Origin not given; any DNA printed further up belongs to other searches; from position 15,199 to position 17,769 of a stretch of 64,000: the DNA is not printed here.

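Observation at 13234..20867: GH-like protein, glycyl-radical enzyme, activase and LacY-like MFS in one operon next to a flavodoxin: candidate undescribed radical glycoside-catabolic system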

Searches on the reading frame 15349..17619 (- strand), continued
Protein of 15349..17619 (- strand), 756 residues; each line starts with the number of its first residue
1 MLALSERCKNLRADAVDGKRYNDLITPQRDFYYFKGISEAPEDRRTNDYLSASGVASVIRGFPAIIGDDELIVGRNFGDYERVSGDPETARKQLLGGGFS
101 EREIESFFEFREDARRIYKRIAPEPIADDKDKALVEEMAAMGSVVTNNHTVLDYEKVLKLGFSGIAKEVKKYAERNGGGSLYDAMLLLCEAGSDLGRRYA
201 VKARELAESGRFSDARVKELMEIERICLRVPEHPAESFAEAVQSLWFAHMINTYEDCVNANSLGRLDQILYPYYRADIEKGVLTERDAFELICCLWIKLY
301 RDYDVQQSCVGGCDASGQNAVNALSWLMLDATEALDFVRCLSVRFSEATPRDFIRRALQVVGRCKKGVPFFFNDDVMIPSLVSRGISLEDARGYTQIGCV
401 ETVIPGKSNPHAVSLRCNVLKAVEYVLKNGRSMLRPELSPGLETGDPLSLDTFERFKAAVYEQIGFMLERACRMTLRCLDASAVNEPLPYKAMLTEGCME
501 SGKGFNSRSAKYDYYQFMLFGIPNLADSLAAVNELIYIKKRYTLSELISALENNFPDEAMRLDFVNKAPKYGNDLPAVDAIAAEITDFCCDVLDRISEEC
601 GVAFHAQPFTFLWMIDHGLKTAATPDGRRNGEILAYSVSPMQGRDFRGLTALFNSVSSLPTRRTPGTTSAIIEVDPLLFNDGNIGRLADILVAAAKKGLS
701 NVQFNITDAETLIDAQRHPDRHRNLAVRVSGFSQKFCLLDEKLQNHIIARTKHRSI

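Call 25: search_solved_structures(query=window:15349-17619:-, max_evalue=1e-85, show_alignments=3)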
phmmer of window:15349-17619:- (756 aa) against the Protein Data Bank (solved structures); distinct sequences matched with E-value up to 1e-85: 4.
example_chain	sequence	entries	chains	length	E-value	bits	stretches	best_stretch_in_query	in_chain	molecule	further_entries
1r8w_A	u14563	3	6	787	4.5e-98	332.7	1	120-753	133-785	glycerol dehydratase | B12-independent glycerol dehydratase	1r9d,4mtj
5i2a_A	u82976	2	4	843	1.6e-90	307.8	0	140-555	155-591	Diol-dehydratase | Diol dehydratase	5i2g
8id1_A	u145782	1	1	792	6.9e-89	302.4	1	148-754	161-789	Formate C-acetyltransferase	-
9f3w_A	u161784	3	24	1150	6.9e-86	292.5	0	182-751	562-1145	Choline trimethylamine-lyase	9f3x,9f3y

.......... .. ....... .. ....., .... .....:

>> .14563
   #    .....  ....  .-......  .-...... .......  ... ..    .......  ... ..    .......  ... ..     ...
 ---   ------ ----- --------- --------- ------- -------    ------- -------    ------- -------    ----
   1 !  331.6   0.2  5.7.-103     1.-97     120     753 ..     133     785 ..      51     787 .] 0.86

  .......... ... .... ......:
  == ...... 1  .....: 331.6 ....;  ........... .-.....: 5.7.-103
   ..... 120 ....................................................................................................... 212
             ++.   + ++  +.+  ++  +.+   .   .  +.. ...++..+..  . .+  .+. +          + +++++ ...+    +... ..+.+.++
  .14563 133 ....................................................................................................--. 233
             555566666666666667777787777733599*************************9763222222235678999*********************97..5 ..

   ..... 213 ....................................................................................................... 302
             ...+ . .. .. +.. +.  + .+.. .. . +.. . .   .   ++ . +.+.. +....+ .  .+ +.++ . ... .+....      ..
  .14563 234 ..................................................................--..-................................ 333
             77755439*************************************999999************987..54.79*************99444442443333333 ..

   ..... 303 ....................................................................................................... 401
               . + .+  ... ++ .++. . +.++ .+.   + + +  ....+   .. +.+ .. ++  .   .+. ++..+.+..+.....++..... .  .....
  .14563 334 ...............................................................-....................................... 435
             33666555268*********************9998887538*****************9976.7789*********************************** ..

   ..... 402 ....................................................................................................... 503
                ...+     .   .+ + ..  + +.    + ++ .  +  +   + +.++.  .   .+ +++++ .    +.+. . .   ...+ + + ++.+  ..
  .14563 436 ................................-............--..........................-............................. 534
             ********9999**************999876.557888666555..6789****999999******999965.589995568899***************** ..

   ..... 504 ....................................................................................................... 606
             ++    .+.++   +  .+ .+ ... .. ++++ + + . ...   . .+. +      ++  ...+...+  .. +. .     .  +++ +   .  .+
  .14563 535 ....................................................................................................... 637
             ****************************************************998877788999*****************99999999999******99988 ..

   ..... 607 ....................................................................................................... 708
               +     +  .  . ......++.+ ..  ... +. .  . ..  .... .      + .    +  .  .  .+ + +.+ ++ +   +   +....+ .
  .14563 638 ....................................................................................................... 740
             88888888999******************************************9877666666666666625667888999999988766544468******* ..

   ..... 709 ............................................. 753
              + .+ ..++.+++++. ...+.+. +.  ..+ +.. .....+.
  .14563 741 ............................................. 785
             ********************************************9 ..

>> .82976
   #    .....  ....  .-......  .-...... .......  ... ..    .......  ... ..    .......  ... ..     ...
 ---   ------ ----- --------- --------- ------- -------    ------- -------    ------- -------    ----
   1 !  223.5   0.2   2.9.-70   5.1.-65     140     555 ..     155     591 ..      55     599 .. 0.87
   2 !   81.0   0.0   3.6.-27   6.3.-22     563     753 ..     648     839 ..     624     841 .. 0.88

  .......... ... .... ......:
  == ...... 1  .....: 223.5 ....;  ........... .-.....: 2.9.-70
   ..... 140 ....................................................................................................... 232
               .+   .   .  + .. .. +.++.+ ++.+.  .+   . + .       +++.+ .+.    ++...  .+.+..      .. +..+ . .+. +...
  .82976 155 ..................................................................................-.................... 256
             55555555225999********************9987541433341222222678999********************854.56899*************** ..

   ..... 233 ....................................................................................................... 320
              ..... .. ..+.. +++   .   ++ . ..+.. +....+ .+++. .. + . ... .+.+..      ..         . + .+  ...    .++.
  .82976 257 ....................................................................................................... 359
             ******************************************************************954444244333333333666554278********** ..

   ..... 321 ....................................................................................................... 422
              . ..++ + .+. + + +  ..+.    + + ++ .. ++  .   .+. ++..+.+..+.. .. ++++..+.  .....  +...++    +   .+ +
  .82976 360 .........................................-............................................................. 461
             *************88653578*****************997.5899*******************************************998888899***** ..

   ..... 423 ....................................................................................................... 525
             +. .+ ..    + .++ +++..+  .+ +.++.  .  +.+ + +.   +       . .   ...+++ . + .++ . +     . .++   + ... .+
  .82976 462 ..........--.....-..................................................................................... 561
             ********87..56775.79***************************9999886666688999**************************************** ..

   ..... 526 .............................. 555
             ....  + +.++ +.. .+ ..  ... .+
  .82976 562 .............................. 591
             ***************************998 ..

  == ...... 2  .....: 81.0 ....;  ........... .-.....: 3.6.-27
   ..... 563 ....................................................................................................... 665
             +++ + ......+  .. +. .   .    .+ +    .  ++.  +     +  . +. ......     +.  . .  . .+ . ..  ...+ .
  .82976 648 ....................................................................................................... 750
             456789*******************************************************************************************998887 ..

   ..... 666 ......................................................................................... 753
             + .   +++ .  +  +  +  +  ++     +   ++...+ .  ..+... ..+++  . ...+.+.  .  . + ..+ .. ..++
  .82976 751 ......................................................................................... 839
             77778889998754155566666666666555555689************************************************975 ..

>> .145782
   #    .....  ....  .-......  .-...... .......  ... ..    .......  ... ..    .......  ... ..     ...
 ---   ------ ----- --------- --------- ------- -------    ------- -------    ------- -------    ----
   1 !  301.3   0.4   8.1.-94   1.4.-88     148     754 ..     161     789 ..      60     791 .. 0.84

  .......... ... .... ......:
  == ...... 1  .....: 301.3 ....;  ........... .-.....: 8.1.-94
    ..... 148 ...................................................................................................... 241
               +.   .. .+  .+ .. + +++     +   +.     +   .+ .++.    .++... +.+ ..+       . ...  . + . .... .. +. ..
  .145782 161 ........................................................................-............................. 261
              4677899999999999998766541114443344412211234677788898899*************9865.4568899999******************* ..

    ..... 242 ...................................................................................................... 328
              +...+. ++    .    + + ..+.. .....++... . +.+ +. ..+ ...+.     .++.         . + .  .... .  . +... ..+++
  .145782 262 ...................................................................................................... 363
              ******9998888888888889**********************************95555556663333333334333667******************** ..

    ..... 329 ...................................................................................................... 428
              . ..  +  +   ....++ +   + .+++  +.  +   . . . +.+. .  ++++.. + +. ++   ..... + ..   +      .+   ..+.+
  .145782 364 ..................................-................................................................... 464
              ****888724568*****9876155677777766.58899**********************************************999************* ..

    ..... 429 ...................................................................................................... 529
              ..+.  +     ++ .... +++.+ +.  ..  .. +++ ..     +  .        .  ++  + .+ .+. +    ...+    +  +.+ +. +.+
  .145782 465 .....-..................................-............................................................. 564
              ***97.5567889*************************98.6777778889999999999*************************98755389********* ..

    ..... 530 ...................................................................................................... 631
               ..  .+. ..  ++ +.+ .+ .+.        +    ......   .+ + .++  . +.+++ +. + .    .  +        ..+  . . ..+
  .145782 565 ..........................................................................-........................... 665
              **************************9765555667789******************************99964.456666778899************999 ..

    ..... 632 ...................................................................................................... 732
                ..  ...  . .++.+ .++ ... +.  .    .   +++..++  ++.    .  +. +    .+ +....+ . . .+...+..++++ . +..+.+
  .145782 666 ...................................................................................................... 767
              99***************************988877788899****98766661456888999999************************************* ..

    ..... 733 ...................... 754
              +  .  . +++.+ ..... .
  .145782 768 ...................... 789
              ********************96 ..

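Call 34: search_protein_families(library=pfam, alignment_id=A2, max_evalue=0.00001)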
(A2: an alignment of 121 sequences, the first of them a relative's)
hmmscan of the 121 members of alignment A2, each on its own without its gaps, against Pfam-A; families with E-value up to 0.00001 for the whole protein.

A. member 1, L002:130-3174:+ (1015 aa): 1 family
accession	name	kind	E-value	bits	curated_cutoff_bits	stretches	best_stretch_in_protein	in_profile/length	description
PF00395.25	SLH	-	3.7e-06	27.3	20.8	0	208-244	1-39/44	S-layer homology domain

B. families by the number of members that match (of 121 scanned): 141 families (the first 25 are shown)
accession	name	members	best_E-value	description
PF12833.13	HTH_18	10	8.4e-22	Helix-turn-helix domain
PF00165.29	HTH_AraC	10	3.5e-20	Bacterial regulatory helix-turn-helix proteins, AraC family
PF00295.23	Glyco_hydro_28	5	7.2e-12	Glycosyl hydrolases family 28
PF07883.17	Cupin_2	5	2e-07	Cupin domain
PF22666.2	Glyco_hydro_2_N2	4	5.6e-47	Glycosyl hydrolase 2 galactose-binding domain-like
PF00149.33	Metallophos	4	4.1e-20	Calcineurin-like phosphoesterase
PF02311.25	AraC_binding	4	8.1e-14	AraC-like ligand binding domain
PF00703.27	Glyco_hydro_2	4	1.7e-12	Glycosyl hydrolases family 2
PF00395.25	SLH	3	1.2e-30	S-layer homology domain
PF00072.30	Response_reg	3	4.5e-30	Response regulator receiver domain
PF07581.17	Glug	3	6.8e-12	The GLUG motif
PF02906.19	Fe_hyd_lg_C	2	6.4e-64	Iron only hydrogenase large subunit, C-terminal domain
PF12831.13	FAD_oxidored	2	3.1e-63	FAD dependent oxidoreductase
PF08769.17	Spo0A_C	2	2.4e-45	Sporulation initiation factor Spo0A C terminal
PF02878.22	PGM_PMM_I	2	9.7e-45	Phosphoglucomutase/phosphomannomutase, alpha/beta/alpha domain I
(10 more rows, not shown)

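Call 40: find_encoding_contigs(protein=P0007, flank=8000, max_places=2)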
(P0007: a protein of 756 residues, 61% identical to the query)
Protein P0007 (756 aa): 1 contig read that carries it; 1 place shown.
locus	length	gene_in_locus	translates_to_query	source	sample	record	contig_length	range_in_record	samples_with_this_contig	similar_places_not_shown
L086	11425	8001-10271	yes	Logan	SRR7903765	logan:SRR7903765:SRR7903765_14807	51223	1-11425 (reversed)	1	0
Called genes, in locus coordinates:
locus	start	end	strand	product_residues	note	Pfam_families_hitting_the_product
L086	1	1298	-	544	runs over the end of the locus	PF01547:SBP_bac_1 (faint), PF12010:DUF3502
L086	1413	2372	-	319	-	PF00528:BPD_transp_1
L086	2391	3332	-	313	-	PF00528:BPD_transp_1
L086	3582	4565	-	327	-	PF00356:LacI, PF00532:Peripla_BP_1, PF13407:Peripla_BP_4 (weak), PF13377:Peripla_BP_3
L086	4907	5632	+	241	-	PF00657:Lipase_GDSL, PF13472:Lipase_GDSL_2, PF25182:NonGDSL (weak)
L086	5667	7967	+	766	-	PF17389:Bac_rhamnosid6H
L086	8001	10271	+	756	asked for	PF02901:PFL-like, PF01228:Gly_radical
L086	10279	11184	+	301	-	PF13353:Fer4_12 (faint), PF12797:Fer4_2 (faint), PF00037:Fer4 (faint), PF13237:Fer4_10 (weak), PF12838:Fer4_7 (weak), PF13187:Fer4_9 (weak), PF14697:Fer4_21 (weak), PF04055:Radical_SAM, +3 more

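Call 41: find_encoding_contigs(protein=P0003, flank=8000, max_places=2)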
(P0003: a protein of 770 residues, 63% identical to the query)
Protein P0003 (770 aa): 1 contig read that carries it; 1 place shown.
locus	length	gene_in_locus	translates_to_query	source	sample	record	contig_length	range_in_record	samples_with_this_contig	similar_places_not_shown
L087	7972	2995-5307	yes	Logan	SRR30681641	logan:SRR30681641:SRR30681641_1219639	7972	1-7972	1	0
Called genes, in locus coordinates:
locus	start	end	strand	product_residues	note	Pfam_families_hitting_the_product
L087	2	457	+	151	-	?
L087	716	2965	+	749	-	PF06824:Glyco_hydro_125 (weak)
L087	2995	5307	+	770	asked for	PF02901:PFL-like, PF01228:Gly_radical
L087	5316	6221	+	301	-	PF04055:Radical_SAM, PF12797:Fer4_2 (faint), PF00037:Fer4 (weak), PF12837:Fer4_6 (weak), PF13237:Fer4_10 (weak), PF13187:Fer4_9 (weak), PF13353:Fer4_12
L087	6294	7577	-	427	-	PF22422:MGH1-like_GH, PF03200:Glyco_hydro_63, PF01204:Trehalase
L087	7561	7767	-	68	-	-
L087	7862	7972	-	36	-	?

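Call 42: find_encoding_contigs(protein=P0008, flank=8000, max_places=2)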
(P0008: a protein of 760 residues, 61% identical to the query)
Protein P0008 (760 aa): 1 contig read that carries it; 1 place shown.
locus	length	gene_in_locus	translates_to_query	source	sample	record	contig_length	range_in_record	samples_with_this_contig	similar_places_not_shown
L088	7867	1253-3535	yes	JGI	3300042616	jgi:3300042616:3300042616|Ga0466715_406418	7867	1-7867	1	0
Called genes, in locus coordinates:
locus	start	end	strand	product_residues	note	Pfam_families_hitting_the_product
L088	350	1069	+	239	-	-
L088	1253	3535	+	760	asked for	PF02901:PFL-like, PF01228:Gly_radical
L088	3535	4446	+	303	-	PF13353:Fer4_12 (faint), PF04055:Radical_SAM, PF00037:Fer4 (faint), PF12837:Fer4_6 (faint), PF13237:Fer4_10 (weak)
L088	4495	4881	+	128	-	PF22091:DUF6941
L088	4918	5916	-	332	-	PF00990:GGDEF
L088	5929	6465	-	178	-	PF02830:V4R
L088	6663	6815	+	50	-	-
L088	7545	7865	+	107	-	?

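Call 44: find_related_loci(query=A1, collection=metagenome_contigs, flank=10000)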
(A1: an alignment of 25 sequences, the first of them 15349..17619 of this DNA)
Query A1 (756 aa) in metagenome_contigs; peptide patterns used: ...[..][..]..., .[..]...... (x = any residue, [..] = any of these).
394 stretches matched a pattern; 220 encode a relative of the query (tblastn E <= 1e-3); the best 80 are kept; 80 distinct loci.
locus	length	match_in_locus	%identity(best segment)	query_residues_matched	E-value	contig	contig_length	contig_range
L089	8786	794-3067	61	1-756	0e+0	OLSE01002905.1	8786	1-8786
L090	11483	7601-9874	61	1-756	0e+0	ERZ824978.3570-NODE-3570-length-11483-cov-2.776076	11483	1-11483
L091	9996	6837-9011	63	34-756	0e+0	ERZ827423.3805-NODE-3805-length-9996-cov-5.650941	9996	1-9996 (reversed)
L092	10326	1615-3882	60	1-756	0e+0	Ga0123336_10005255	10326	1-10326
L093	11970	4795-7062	60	1-754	0e+0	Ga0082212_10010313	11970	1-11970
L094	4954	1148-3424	58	2-754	0e+0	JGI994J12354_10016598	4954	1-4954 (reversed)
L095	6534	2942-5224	56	1-756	0e+0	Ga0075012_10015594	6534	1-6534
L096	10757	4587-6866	56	1-756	0e+0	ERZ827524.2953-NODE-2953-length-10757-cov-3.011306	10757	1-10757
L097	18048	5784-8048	58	1-754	0e+0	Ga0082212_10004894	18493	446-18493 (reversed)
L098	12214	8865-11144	56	1-756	0e+0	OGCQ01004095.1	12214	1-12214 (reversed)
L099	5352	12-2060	60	81-756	0e+0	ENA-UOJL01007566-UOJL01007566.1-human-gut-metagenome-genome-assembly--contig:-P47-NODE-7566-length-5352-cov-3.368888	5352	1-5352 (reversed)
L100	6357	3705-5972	57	1-753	0e+0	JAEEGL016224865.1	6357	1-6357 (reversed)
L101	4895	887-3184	55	1-754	0e+0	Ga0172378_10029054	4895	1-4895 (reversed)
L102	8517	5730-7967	56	1-753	0e+0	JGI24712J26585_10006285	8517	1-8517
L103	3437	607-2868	55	1-753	0e+0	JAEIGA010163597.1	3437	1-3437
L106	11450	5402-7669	56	1-756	0e+0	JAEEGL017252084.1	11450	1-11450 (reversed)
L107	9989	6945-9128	54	1-756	0e+0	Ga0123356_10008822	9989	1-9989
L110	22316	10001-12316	52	1-753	0e+0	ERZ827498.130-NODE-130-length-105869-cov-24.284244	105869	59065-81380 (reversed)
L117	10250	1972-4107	54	1-756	0e+0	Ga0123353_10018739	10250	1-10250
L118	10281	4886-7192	53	1-756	0e+0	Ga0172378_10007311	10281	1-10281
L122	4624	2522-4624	54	4-705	0e+0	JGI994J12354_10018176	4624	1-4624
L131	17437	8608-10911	47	1-753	0e+0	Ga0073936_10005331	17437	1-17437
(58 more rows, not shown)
